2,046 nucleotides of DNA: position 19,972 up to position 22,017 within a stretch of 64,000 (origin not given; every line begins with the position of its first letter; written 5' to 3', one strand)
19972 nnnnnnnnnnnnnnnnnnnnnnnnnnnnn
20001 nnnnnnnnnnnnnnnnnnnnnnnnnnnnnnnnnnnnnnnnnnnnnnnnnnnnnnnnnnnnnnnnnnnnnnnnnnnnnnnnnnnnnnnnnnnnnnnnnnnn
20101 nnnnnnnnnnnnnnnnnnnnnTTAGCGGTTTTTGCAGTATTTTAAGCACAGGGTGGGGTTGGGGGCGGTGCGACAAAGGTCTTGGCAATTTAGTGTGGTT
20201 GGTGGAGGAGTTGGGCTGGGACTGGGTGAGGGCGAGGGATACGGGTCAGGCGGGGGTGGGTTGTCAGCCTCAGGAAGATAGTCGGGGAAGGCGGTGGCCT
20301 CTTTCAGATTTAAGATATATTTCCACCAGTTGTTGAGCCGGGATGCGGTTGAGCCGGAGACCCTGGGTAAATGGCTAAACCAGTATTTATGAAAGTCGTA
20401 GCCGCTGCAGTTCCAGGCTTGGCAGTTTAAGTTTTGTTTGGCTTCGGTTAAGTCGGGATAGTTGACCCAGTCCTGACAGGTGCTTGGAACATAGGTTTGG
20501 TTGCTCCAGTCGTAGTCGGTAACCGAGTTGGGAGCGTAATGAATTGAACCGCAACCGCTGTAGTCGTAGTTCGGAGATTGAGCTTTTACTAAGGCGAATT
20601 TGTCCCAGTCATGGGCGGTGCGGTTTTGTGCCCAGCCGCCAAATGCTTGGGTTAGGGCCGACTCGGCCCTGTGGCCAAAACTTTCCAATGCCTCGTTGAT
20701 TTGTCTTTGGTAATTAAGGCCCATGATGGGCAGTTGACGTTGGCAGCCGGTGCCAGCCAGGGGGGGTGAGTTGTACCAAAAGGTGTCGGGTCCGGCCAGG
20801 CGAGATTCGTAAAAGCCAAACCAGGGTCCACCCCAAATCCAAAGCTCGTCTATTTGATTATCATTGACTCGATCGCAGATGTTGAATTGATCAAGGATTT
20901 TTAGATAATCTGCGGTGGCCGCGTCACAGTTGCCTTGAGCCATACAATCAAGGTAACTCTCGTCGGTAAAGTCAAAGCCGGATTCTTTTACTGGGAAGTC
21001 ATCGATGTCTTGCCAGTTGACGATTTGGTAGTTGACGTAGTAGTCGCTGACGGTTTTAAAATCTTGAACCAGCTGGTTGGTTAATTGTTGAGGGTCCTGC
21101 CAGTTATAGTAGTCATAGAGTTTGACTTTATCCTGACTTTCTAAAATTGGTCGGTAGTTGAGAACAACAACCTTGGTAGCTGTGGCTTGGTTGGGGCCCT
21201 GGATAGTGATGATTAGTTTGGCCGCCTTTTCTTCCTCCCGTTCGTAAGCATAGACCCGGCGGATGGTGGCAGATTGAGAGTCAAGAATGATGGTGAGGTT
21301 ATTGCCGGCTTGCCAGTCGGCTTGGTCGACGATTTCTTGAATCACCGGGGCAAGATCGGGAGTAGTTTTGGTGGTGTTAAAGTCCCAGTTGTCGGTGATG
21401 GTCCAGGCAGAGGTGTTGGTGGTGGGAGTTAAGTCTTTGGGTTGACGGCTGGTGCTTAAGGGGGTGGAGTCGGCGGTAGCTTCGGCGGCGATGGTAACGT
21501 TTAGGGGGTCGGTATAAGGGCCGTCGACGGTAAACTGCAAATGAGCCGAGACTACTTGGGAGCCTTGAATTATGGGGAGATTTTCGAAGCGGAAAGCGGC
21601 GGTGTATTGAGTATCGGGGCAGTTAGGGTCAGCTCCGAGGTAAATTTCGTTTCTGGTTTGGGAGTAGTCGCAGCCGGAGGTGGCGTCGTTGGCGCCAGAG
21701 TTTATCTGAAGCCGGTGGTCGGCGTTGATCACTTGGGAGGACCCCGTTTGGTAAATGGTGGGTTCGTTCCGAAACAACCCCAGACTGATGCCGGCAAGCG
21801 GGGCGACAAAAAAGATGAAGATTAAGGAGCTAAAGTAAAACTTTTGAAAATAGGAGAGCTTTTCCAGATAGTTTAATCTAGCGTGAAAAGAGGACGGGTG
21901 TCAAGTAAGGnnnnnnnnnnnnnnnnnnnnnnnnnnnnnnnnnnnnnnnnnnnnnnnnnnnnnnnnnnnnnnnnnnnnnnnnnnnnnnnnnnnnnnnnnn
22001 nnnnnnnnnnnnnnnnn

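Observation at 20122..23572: Tandem paralogous secreted proteins sharing a leader motif, a Pro/Thr/Ser linker and a conserved C-terminal C-x3-C-x9-C-x3-C tail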

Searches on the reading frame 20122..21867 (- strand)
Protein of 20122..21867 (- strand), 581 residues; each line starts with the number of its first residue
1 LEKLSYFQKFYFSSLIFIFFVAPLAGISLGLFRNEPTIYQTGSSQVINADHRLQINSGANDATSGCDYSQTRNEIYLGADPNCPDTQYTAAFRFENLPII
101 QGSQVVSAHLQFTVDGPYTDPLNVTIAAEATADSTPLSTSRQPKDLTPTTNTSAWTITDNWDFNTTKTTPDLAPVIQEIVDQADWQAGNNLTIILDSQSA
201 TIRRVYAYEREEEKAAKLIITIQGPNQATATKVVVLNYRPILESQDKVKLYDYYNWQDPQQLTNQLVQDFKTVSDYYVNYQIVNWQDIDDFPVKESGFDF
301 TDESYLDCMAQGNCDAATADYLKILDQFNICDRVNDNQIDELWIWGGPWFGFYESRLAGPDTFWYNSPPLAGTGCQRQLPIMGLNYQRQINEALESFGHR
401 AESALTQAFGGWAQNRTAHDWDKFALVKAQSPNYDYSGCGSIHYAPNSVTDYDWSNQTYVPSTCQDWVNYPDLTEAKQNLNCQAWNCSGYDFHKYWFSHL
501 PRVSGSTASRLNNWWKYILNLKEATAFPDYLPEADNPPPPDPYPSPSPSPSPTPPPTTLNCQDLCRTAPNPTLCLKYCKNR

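Call 6: search_protein_families(library=pfam, proteins=[window:20122-21867:-], max_evalue=1)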
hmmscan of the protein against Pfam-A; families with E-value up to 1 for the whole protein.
window:20122-21867:- (581 aa): 1 family
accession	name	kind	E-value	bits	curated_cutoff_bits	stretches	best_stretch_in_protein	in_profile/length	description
PF08683.16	CAMSAP_CKK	-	0.12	12.9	27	1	177-233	35-89/119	Microtubule-binding calmodulin-regulated spectrin-associated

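Call 17: find_homologous_proteins(query=window:20122-21858:-, max_evalue=0.001)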
Query window:20122-21858:- (578 aa): 316 proteins with E <= 0.001 among 5016 candidates; the best 120 are listed.
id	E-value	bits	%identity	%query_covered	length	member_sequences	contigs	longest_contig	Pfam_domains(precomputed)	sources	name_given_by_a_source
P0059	0.0e+0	1277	100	93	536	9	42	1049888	-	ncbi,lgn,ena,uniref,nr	ncbi:MAG: hypothetical protein UX85_C0003G0135 [Candidatus Beckwithbacteria bacterium GW2011_GWB1_47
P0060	9.4e-130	452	48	54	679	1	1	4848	-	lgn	-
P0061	6.0e-118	413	44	49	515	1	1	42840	-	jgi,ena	-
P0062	2.3e-117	411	45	51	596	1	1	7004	-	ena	-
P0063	8.3e-116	406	41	52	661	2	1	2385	-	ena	-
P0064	2.0e-110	388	56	51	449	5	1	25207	-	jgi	-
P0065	2.6e-110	388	53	51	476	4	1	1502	-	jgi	-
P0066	1.1e-107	379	54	51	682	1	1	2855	PF00395.26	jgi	jgi:hypothetical protein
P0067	2.6e-107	378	53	52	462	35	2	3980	-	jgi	-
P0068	4.1e-107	377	48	62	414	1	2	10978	-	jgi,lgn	-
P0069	9.0e-107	376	51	53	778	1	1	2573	PF01471.24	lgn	-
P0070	6.3e-106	373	44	50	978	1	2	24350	PF00801.27,PF18911.7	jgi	-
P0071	5.8e-105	370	43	52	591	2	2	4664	-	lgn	-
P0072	2.1e-101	358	44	51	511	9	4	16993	-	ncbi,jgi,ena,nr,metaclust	ncbi:MAG: hypothetical protein UX21_C0027G0006 [Microgenomates group bacterium GW2011_GWC2_45_8]|nr:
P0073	2.8e-100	355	48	55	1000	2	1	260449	-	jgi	jgi:hypothetical protein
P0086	3.3e-90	321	40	65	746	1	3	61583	-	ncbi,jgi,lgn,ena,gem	ncbi:MAG: hypothetical protein WCJ70_03100 [bacterium]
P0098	1.6e-87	313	45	55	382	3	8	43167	-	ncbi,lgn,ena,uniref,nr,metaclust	ncbi:MAG: hypothetical protein UR52_C0009G0012 [Candidatus Gottesmanbacteria bacterium GW2011_GWA1_3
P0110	2.4e-84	302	45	51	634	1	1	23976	-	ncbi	ncbi:DNRLRE domain-containing protein [Chloroflexota bacterium]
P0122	1.2e-81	293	41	52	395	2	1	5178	PF00404.25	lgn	-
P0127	5.1e-81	291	43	51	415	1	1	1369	PF00404.25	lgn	-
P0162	8.8e-77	277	39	57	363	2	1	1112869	-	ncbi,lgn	ncbi:MAG: hypothetical protein ACOZAO_05030 [Patescibacteria group bacterium]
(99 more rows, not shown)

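Call 23: search_protein_families(library=ncbifam, proteins=[window:20122-21858:-], max_evalue=1)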
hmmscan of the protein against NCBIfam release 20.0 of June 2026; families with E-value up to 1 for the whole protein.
window:20122-21858:- (578 aa): 0 families

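Call 24: search_solved_structures(query=window:20122-21858:-, max_evalue=1)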
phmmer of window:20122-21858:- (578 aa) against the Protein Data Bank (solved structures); distinct sequences matched with E-value up to 1: 2.
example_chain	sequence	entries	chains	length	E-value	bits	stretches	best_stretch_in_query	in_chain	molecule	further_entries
9fia_BQ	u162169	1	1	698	0.37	12.3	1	523-555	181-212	Macro domain-containing protein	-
9hqv_Yf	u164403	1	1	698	0.38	12.3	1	523-555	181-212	Macro domain-containing protein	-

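Call 33: find_encoding_contigs(protein=P0072, flank=10000, max_places=4)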
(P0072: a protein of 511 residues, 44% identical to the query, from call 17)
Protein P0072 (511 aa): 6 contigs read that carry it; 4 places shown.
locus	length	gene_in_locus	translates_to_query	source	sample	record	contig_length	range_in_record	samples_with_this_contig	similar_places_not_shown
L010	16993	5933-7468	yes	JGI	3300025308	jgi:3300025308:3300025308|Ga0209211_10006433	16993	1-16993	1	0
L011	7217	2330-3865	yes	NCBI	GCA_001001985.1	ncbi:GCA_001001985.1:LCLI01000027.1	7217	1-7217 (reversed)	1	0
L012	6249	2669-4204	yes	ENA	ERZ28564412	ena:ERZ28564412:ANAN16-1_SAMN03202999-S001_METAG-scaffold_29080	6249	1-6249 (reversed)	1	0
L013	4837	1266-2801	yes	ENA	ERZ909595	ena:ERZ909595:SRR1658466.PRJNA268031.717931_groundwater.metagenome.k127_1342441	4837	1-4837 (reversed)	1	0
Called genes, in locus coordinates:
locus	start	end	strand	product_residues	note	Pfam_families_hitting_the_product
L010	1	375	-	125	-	?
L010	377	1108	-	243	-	PF01628:HrcA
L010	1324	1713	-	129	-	PF04221:RelB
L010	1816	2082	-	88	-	-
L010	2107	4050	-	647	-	PF00009:GTP_EFTU, PF00679:EFG_C, PF06421:LepA_C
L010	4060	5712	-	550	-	PF01554:MatE (faint), PF03023:MurJ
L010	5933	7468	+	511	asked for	-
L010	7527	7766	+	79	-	PF01649:Ribosomal_S20p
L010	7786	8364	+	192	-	PF05137:PilN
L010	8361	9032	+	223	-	PF04350:PilO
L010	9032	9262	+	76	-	-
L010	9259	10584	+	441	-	PF00041:fn3 (faint), PF16656:Pur_ac_phosph_N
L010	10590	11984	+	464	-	-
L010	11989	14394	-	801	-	PF02366:PMT, PF13231:PMT_2, PF16192:PMT_4TMC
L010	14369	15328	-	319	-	PF03816:LytR_cpsA_psr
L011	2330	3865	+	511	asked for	-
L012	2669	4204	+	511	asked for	-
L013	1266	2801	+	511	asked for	-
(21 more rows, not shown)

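Call 37: predict_structure(alignment_id=A4)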
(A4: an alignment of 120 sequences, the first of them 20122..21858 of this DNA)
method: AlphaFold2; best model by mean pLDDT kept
length: 578 residues; sequences in the alignment: 120
mean_pLDDT: 72.6   pTM: 0.63
mean pLDDT of the five models: 72.6, 71.9, 71.5, 70.9, 70.8
residues with pLDDT >= 90: 297; 70-90: 27; 50-70: 67; < 50: 187
segments of 3 or more residues with pLDDT < 50: 1-5, 26-76, 80-166, 191-202, 204-206, 211-213, 218-220, 541-555
pLDDT, mean of each block of 10 residues (from residue 1): 52 66 47 34 28 36 39 41 35 34 33 35 34 37 35 28 48 68 52 44 50 50 76 98 98 98 98 97 98 98 97 97 98 98 98 98 98 98 97 98 97 98 98 98 98 98 98 98 98 98 96 97 76 52 44 56 77 68
secondary structure, 60 per line:
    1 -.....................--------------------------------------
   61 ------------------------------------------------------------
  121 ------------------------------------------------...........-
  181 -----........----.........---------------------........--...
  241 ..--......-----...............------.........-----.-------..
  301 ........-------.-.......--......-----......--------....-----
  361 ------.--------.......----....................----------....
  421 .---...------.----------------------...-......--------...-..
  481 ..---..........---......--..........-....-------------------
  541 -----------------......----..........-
elements in order: H2-22 H169-179 E186-193 E198-206 E228-235 H247-250 H256-270 E277-285 H299-308 H318-324 H327-332 E338-343 E352-355 E376-382 H387-406 H417-421 E457-459 H461-466 E475-477 H479-482 H486-495 E499-504 E507-510 H511-516 H518-521 H558-563 H568-577

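Call 39: search_protein_families(library=pfam, proteins=[P0072, P0060, P0066, P0069, P0122, P0110, P0086, P0162, P0098], max_evalue=0.01)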
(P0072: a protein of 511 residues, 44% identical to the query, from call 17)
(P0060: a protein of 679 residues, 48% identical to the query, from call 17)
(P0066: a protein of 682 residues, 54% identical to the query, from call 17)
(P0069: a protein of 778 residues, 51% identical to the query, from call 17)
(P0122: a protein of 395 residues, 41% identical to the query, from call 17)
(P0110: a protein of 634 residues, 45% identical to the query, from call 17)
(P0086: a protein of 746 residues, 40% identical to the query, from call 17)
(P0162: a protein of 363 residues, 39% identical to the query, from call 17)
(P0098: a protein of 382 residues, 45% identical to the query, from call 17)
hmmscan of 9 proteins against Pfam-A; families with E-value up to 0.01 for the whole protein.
P0072 (511 aa): 0 families

P0060 (679 aa): 1 family
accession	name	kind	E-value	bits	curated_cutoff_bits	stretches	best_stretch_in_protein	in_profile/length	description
PF05345.18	He_PIG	-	0.0016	19.2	24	1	584-677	3-95/96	Putative Ig domain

P0066 (682 aa): 1 family
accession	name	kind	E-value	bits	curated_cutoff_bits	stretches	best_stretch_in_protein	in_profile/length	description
PF00395.25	SLH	-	7.4e-26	90.3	20.8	3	167-212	1-44/44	S-layer homology domain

P0069 (778 aa): 3 families
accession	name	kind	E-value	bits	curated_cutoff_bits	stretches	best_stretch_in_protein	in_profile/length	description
PF01471.23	PG_binding_1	-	1.9e-07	31.6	23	1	124-187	2-57/57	Putative peptidoglycan binding domain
PF25788.1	Ig_Rha78A_N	-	1.9e-05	25.3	27.4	1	217-301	15-97/105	Rha78A-like, N-terminal immunoglobulin domain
PF18884.5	TSP3_bac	-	0.0017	18.6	25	1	621-642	1-22/22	Bacterial TSP3 repeat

P0122 (395 aa): 1 family
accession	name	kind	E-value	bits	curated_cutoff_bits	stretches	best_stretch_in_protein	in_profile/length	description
PF00404.24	Dockerin_1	-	2.4e-09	37.7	22.9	1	346-395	1-57/57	Dockerin type I domain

P0110 (634 aa): 1 family
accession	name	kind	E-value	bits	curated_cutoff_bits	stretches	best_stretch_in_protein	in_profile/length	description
PF00688.24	TGFb_propeptide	-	0.0011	19.2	25.8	1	504-627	109-239/242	TGF-beta propeptide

P0086 (746 aa): 1 family
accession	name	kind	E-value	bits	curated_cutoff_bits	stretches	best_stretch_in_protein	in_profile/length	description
PF00404.24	Dockerin_1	-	0.0028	18.3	22.9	1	692-736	6-53/57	Dockerin type I domain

P0162 (363 aa): 0 families

P0098 (382 aa): 0 families

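Call 40: fold_search(model_id=the predicted structure, library=pdb)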
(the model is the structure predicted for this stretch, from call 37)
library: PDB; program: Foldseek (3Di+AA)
matches with E <= 10: 448; with E <= 0.001: 0
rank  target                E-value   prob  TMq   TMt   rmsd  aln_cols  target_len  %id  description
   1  1bkc_C                9.3e-03  0.84  0.19  0.35   7.3       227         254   11  CATALYTIC DOMAIN OF TNF-ALPHA CONVERTING ENZYME (TACE) (released 1999-06-22)
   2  3l0t_A                9.3e-03  0.75  0.17  0.33   7.9       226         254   14  Crystal structure of catalytic domain of TACE with hydantoin inhibitor (released 2010-03-02)
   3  1zxc_B                1.0e-02  0.75  0.18  0.33   7.2       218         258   15  Crystal structure of catalytic domain of TNF-alpha converting enzyme (TACE) with inhibitor (released 2005-09-27)
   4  3l0v_A                1.0e-02  0.72  0.19  0.36   7.4       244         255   14  Crystal structure of catalytic domain of TACE with the first hydantoin inhibitor occupying the S1' pocket (released 2010-03-02)
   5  3kmc_A                1.3e-02  0.63  0.17  0.31   8.2       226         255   14  Crystal structure of catalytic domain of TACE with tartrate-based inhibitor (released 2009-12-22)
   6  3o64_A                1.6e-02  0.72  0.20  0.38   7.3       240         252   13  Crystal structure of catalytic domain of TACE with 2-(2-Aminothiazol-4-yl)pyrrolidine-Based Tartrate Diamides (released 2011-04-20)
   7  2ddf_A                1.8e-02  0.66  0.17  0.33   7.5       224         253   14  Crystal structure of TACE in complex with TAPI-2 (released 2006-03-14)
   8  3edz_A                2.1e-02  0.63  0.17  0.33   6.7       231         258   13  Crystal structure of catalytic domain of TACE with hydroxamate inhibitor (released 2008-09-23)
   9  3lgp_A                2.2e-02  0.63  0.18  0.33   7.4       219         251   14  Crystal structure of catalytic domain of tace with benzimidazolyl-thienyl-tartrate based inhibitor (released 2010-07-28)
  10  3e8r_A                2.4e-02  0.66  0.18  0.34   7.3       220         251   14  Crystal structure of catalytic domain of TACE with hydroxamate inhibitor (released 2008-10-21)
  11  2fv5_A                2.4e-02  0.60  0.19  0.36   7.2       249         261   14  Crystal structure of TACE in complex with IK682 (released 2006-07-04)
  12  1bkc_I                2.5e-02  0.69  0.18  0.33   7.3       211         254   12  CATALYTIC DOMAIN OF TNF-ALPHA CONVERTING ENZYME (TACE) (released 1999-06-22)
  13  3lea_A                2.8e-02  0.60  0.20  0.37   7.4       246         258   13  Crystal structure of the catalytic domain of TACE with Isoindolinone-biphenyl-hydantoin inhibitor (released 2010-12-08)
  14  3lea_B                3.0e-02  0.63  0.19  0.34   7.2       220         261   15  Crystal structure of the catalytic domain of TACE with Isoindolinone-biphenyl-hydantoin inhibitor (released 2010-12-08)
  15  3qay_A                3.0e-02  0.35  0.14  0.32   8.6       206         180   11  Catalytic domain of CD27L endolysin targeting Clostridia Difficile (released 2011-12-28)
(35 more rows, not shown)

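Call 79: search_protein_families(library=ncbifam, proteins=[P0110, P0060], max_evalue=1)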
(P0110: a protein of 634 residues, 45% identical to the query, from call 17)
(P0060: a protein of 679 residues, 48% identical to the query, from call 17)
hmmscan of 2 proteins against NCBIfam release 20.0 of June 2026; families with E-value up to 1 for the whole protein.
P0110 (634 aa): 1 family
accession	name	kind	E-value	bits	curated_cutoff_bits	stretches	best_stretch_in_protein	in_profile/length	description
NF033679.1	DNRLRE_dom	domain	3.9e-10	40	34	1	475-630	11-164/164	DNRLRE domain-containing protein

P0060 (679 aa): 2 families
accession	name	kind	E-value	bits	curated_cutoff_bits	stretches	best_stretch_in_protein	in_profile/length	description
NF037973.1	metallo_SslE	exception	0.03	11.6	3000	1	557-609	60-113/1519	lipoprotein metalloprotease SslE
NF033186.1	internalin_K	exception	0.061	11.7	1100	1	558-592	513-553/604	class 1 internalin InlK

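Call 80: search_solved_structures(query=A4, max_evalue=1)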
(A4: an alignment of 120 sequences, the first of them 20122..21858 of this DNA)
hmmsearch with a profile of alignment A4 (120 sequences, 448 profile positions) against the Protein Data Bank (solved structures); distinct sequences matched with E-value up to 1: 0.

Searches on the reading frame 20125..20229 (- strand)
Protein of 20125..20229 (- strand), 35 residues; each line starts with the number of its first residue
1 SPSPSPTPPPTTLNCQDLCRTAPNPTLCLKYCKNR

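Call 29: search_protein_representatives(alignment_id=A3)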
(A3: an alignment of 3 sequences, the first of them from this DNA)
Query: 3 sequences, 24 profile positions. Proteins with E-value up to 0.001 (for the whole library): 3; up to 1e-10: 0; up to 1e-30: 0. The best 3 are listed.
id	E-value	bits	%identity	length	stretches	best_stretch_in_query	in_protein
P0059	1.8e-07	47.1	-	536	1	1-23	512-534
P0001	6.0e-07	45.4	-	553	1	1-23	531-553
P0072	1.3e-05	41.1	-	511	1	1-24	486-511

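Call 48: search_solved_structures(query=A3, max_evalue=10, show_alignments=3)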
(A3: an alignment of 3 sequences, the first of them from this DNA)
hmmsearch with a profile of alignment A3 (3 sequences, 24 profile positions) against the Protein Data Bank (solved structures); distinct sequences matched with E-value up to 10: 0.
